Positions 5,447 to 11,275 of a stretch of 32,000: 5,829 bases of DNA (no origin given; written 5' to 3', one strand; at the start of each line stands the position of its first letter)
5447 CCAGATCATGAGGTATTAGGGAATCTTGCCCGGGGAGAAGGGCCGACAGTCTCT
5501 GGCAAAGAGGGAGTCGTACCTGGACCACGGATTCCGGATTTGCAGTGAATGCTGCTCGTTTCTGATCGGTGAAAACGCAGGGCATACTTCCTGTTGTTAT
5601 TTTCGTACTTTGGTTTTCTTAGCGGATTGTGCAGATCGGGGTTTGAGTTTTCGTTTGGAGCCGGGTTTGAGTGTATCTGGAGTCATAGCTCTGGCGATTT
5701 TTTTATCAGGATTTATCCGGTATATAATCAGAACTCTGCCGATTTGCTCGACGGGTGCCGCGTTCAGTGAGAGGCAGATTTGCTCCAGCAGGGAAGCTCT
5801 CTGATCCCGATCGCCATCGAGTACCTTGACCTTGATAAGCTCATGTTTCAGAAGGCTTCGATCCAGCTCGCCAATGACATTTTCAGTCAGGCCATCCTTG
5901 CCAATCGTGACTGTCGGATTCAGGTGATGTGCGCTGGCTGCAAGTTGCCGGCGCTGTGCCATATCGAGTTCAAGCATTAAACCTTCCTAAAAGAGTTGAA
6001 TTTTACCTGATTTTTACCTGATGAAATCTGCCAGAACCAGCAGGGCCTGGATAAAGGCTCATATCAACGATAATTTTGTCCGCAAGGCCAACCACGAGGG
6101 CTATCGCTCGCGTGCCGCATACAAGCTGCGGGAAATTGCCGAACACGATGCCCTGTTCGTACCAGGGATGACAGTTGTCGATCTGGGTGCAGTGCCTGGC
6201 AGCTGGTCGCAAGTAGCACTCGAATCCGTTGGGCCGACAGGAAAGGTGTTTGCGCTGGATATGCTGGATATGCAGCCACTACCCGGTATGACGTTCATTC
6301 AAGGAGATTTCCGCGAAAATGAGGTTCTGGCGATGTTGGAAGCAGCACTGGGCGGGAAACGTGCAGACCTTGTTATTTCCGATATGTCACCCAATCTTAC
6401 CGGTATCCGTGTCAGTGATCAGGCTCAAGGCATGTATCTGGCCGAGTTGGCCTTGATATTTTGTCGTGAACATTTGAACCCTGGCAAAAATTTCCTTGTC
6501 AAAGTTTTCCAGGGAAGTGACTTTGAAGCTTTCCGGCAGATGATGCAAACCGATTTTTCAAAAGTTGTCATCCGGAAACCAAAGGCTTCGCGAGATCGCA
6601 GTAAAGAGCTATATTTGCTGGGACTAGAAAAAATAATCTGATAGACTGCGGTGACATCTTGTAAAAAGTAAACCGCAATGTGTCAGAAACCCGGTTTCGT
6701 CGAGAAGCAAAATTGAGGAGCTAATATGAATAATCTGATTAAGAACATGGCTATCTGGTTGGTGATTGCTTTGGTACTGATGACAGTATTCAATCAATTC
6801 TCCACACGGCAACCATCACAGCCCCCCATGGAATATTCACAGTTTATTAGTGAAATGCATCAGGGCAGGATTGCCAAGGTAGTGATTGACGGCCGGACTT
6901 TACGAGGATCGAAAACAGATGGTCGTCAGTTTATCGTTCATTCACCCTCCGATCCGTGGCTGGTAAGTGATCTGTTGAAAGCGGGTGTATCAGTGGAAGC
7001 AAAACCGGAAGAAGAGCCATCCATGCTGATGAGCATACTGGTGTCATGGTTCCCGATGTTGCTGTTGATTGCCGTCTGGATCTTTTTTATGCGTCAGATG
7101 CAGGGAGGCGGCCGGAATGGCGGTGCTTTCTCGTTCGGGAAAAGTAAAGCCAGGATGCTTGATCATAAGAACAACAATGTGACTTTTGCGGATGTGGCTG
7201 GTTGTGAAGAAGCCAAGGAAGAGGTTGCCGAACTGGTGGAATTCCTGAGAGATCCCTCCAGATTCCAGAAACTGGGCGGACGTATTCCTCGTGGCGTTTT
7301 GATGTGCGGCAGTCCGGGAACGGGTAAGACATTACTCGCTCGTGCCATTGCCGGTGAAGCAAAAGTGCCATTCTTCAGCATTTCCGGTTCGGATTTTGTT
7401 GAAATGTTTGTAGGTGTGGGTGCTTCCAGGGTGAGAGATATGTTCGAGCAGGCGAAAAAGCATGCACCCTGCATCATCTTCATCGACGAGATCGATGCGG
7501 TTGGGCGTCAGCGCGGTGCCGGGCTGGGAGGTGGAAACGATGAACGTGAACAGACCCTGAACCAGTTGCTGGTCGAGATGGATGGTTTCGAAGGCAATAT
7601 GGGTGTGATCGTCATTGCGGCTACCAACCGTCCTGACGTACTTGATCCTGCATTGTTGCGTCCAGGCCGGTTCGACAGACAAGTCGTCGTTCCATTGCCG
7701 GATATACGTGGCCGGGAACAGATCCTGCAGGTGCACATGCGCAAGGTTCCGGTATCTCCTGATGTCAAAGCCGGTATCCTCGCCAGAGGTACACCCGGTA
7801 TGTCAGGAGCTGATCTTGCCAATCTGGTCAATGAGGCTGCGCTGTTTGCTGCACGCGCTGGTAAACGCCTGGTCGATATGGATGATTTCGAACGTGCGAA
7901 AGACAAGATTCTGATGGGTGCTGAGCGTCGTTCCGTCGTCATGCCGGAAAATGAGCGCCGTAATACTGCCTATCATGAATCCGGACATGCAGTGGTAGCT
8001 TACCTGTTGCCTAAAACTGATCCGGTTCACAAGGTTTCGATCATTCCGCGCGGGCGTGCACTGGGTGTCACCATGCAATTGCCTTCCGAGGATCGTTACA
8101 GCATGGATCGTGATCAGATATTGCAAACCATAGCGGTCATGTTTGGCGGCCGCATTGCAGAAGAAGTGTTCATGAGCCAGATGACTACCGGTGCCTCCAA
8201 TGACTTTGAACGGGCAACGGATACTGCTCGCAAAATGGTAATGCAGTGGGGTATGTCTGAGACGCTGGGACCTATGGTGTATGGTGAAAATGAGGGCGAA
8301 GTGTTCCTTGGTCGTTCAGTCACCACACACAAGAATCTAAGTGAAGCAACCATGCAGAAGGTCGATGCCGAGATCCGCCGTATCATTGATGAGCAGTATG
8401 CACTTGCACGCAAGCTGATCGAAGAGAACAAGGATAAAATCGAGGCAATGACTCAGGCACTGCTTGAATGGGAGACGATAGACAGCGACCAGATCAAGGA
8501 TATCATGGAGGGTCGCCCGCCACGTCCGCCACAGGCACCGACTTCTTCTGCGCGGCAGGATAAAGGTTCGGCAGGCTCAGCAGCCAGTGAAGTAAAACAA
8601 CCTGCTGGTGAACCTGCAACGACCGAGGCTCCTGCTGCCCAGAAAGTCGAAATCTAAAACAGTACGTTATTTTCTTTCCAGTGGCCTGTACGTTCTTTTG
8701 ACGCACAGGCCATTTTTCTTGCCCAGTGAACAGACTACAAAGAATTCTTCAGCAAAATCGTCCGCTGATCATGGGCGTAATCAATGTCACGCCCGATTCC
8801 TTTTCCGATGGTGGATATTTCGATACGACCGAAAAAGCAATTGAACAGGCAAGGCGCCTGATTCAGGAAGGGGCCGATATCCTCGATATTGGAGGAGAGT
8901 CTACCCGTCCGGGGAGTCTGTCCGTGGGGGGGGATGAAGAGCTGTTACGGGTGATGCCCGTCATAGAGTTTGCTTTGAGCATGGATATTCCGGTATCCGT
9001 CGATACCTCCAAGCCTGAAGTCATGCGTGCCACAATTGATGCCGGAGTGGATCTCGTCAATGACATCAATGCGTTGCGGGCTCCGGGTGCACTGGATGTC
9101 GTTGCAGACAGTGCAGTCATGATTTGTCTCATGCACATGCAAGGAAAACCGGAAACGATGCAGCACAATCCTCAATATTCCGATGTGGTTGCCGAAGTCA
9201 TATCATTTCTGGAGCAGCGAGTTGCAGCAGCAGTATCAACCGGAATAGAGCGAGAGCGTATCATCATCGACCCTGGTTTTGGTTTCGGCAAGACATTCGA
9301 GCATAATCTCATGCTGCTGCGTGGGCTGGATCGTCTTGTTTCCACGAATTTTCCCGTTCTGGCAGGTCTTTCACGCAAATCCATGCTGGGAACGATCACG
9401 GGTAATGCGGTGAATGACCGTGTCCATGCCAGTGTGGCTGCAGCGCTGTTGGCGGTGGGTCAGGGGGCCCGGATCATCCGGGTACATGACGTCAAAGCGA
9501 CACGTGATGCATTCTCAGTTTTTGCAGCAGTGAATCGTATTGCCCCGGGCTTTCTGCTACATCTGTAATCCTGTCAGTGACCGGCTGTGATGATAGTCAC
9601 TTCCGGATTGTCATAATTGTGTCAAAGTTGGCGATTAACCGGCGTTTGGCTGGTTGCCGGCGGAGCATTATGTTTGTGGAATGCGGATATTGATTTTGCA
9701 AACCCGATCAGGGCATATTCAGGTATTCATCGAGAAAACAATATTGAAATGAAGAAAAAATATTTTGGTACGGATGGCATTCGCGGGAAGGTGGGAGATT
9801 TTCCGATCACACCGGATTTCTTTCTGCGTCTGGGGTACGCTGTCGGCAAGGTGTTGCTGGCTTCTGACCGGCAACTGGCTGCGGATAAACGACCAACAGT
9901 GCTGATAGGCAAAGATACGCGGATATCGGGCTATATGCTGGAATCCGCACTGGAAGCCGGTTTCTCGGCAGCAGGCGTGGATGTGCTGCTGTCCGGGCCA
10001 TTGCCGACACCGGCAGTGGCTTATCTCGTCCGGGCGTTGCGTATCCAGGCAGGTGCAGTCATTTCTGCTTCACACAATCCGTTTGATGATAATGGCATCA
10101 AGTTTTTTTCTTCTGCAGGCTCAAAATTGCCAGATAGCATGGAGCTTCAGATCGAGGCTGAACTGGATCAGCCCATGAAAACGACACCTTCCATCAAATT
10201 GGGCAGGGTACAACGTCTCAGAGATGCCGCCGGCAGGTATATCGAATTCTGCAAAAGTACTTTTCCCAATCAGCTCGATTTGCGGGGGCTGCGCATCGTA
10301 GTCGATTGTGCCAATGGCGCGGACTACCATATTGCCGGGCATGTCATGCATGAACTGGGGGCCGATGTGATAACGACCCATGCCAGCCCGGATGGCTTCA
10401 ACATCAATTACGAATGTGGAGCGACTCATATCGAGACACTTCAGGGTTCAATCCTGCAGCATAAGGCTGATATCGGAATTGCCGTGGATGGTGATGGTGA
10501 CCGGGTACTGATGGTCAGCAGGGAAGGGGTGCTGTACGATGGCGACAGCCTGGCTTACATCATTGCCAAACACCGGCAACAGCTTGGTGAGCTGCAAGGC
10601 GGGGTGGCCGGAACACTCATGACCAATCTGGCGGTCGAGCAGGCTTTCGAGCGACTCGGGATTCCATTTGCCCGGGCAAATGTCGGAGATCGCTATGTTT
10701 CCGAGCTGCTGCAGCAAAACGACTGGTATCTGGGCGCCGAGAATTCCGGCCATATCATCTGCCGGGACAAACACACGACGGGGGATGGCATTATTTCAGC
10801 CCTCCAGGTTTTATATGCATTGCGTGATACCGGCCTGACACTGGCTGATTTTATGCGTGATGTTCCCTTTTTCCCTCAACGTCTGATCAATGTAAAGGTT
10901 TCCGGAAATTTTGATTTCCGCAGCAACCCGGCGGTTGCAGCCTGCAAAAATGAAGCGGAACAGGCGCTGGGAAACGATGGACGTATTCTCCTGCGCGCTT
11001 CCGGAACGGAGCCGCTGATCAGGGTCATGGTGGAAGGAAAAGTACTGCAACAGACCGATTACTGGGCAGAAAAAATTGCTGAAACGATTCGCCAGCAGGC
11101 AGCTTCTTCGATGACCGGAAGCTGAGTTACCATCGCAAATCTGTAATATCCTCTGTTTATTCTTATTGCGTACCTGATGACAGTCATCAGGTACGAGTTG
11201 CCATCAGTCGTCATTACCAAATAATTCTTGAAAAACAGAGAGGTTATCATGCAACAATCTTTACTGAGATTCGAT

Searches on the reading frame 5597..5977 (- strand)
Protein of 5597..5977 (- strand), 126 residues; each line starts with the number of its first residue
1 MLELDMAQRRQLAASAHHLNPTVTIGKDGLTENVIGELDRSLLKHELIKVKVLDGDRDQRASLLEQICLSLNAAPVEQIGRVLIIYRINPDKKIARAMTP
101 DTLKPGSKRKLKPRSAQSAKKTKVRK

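Call 33: search_protein_families(library=pfam, proteins=[window:5597-5977:-], max_evalue=0.0001)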
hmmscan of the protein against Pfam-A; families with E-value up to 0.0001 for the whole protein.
window:5597-5977:- (126 aa): 1 family
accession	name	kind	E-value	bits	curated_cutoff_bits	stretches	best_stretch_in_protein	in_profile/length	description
PF01985.26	CRS1_YhbY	-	2.7e-25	88.9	27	1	5-87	2-84/84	CRS1 / YhbY (CRM) domain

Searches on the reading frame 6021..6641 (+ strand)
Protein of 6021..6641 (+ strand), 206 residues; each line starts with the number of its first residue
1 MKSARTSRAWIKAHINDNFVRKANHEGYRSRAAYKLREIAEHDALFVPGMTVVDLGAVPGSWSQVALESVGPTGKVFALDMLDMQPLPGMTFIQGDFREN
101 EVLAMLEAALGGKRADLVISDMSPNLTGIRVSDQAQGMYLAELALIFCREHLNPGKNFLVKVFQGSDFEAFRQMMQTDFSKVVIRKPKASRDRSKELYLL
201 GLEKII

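Call 33: search_protein_families(library=pfam, proteins=[window:6021-6641:+], max_evalue=0.0001)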
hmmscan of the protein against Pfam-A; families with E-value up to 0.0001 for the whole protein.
window:6021-6641:+ (206 aa): 1 family
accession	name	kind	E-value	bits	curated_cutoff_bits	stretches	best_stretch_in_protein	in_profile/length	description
PF01728.25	FtsJ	-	4.9e-58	196.5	24.1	1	28-203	1-180/181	FtsJ-like methyltransferase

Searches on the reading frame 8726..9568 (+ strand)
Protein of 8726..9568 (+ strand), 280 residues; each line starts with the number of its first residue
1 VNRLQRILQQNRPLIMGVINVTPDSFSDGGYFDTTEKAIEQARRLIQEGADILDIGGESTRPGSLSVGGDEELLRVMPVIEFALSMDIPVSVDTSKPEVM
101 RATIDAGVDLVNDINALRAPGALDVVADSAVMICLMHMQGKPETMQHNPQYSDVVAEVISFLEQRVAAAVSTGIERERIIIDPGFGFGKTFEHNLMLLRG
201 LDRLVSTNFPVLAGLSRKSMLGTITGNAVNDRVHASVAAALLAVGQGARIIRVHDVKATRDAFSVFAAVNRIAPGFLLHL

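Call 33: search_protein_families(library=pfam, proteins=[window:8726-9568:+], max_evalue=0.0001)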
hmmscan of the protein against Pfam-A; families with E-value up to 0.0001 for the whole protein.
window:8726-9568:+ (280 aa): 1 family
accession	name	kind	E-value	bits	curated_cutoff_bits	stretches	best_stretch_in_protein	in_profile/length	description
PF00809.28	Pterin_bind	-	2.8e-83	279.7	25.5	1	16-254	1-244/244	Pterin binding enzyme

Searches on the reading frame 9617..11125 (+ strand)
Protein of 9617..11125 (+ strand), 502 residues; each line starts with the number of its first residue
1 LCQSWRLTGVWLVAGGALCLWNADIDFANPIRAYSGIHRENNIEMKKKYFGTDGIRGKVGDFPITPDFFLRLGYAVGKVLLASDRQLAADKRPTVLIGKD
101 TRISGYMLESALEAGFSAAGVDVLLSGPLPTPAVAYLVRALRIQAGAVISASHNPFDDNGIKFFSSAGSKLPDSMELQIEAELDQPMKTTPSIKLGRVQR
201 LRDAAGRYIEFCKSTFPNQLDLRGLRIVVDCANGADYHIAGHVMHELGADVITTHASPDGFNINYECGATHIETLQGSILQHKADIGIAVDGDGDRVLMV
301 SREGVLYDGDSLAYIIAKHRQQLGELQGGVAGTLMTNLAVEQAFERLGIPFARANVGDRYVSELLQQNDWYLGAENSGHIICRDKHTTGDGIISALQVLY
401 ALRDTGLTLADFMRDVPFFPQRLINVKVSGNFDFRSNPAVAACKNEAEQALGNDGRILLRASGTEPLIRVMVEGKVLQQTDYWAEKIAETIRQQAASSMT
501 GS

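Call 33: search_protein_families(library=pfam, proteins=[window:9617-11125:+], max_evalue=0.0001)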
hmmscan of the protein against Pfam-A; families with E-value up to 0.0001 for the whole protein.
window:9617-11125:+ (502 aa): 4 families
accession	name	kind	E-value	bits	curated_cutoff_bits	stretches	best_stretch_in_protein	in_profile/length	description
PF02878.22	PGM_PMM_I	-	5.3e-43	146.5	22.5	1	48-185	2-133/138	Phosphoglucomutase/phosphomannomutase, alpha/beta/alpha domain I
PF02880.22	PGM_PMM_III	-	1.6e-31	109.3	20.7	1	308-415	1-110/115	Phosphoglucomutase/phosphomannomutase, alpha/beta/alpha domain III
PF00408.26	PGM_PMM_IV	-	1.9e-16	60.3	23.1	1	423-489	1-67/68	Phosphoglucomutase/phosphomannomutase, C-terminal domain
PF02879.22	PGM_PMM_II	-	5.3e-16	59.5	29.3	1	207-304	2-103/103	Phosphoglucomutase/phosphomannomutase, alpha/beta/alpha domain II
